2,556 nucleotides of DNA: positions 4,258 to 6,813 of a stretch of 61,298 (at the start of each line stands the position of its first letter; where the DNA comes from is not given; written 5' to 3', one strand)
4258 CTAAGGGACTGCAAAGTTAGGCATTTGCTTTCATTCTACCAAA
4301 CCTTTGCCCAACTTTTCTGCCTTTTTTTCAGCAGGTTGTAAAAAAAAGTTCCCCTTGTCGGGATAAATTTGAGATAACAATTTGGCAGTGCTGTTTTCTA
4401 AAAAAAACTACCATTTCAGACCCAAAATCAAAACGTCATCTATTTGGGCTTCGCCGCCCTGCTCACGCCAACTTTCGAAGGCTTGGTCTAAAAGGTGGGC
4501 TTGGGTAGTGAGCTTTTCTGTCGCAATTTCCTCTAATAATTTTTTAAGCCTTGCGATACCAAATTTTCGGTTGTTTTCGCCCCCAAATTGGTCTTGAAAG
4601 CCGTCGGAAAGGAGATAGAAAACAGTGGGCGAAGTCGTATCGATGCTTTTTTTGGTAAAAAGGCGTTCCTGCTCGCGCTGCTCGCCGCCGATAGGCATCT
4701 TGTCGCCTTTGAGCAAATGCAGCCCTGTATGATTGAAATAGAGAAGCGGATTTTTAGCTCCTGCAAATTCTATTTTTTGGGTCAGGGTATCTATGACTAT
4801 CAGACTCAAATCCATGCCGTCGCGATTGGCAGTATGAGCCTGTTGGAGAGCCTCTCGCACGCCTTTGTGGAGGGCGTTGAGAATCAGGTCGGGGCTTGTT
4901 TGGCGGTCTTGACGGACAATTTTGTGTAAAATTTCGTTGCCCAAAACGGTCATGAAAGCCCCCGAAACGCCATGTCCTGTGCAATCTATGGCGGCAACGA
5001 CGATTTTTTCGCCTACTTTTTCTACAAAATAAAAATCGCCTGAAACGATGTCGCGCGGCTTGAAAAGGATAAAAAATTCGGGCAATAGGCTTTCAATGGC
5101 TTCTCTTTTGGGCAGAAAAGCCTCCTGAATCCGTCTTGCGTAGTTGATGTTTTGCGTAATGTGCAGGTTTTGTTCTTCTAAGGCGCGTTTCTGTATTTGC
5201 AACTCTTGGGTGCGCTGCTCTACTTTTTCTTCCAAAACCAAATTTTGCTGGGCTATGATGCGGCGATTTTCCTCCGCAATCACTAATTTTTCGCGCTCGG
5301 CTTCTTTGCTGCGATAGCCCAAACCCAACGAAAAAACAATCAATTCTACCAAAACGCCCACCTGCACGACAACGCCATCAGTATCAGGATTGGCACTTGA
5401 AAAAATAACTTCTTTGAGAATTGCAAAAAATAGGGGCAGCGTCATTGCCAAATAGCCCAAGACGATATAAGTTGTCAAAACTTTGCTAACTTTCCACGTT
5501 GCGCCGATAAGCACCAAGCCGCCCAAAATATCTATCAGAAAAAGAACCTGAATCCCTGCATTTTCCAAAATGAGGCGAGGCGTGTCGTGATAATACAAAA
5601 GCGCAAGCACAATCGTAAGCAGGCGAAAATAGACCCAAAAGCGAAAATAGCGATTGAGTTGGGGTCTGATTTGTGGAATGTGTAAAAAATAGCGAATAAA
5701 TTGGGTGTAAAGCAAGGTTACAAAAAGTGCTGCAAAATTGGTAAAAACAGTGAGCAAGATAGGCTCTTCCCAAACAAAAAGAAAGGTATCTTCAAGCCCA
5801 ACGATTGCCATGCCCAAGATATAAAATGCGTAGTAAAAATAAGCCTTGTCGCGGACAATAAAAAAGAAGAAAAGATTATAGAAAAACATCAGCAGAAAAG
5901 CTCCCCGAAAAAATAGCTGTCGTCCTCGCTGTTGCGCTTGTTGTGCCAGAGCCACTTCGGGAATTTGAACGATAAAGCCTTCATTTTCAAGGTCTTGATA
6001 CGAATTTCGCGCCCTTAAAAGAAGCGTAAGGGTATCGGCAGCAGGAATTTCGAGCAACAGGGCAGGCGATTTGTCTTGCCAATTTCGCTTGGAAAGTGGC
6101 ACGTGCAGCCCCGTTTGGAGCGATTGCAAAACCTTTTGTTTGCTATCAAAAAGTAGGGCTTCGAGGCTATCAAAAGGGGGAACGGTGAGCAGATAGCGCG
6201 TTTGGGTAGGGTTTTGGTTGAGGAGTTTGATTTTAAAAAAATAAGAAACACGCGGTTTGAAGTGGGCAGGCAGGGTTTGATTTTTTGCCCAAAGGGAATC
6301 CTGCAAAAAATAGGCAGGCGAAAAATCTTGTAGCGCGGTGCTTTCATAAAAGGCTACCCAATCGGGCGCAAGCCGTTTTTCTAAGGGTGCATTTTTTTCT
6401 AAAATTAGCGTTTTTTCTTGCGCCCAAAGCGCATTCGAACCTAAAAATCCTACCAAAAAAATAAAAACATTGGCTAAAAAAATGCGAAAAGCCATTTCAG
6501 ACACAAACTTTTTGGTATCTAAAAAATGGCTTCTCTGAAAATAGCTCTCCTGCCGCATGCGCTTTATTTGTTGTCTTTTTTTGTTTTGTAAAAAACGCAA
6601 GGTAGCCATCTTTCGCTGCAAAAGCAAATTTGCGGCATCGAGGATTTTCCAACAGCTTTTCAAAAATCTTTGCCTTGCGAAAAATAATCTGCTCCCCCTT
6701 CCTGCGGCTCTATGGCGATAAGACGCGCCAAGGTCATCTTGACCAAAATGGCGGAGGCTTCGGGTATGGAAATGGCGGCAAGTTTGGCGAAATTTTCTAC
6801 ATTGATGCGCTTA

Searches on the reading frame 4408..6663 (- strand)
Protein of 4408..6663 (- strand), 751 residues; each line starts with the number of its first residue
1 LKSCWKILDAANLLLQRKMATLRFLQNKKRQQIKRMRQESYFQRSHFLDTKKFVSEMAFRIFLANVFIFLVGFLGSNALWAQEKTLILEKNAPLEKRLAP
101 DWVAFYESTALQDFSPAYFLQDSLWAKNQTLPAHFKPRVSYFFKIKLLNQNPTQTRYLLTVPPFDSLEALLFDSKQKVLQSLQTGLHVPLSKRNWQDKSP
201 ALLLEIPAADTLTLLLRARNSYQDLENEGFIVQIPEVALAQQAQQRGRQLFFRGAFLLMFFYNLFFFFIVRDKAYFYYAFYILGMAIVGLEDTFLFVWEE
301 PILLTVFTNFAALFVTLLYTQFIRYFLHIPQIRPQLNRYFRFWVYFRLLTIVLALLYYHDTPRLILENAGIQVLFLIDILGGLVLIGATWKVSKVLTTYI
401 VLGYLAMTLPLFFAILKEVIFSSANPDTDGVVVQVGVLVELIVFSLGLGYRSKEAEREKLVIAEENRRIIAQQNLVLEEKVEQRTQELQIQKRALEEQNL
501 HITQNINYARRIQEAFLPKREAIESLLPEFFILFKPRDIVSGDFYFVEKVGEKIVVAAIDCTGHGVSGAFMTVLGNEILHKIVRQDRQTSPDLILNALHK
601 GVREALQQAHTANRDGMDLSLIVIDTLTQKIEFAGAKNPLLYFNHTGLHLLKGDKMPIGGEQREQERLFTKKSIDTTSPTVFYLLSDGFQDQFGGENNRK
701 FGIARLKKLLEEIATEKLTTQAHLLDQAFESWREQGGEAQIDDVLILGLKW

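Call 91: search_protein_families(library=pfam, proteins=[window:4408-6663:-], max_evalue=0.00001)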
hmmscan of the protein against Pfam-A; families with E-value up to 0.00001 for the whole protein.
window:4408-6663:- (751 aa): 2 families
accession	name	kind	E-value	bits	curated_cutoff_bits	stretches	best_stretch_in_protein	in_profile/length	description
PF07695.17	7TMR-DISM_7TM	-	5e-22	79.3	29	1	249-451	5-205/205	7TM diverse intracellular signalling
PF07228.17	SpoIIE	-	1.3e-16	61.5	25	1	553-751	4-191/192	Stage II sporulation protein E (SpoIIE)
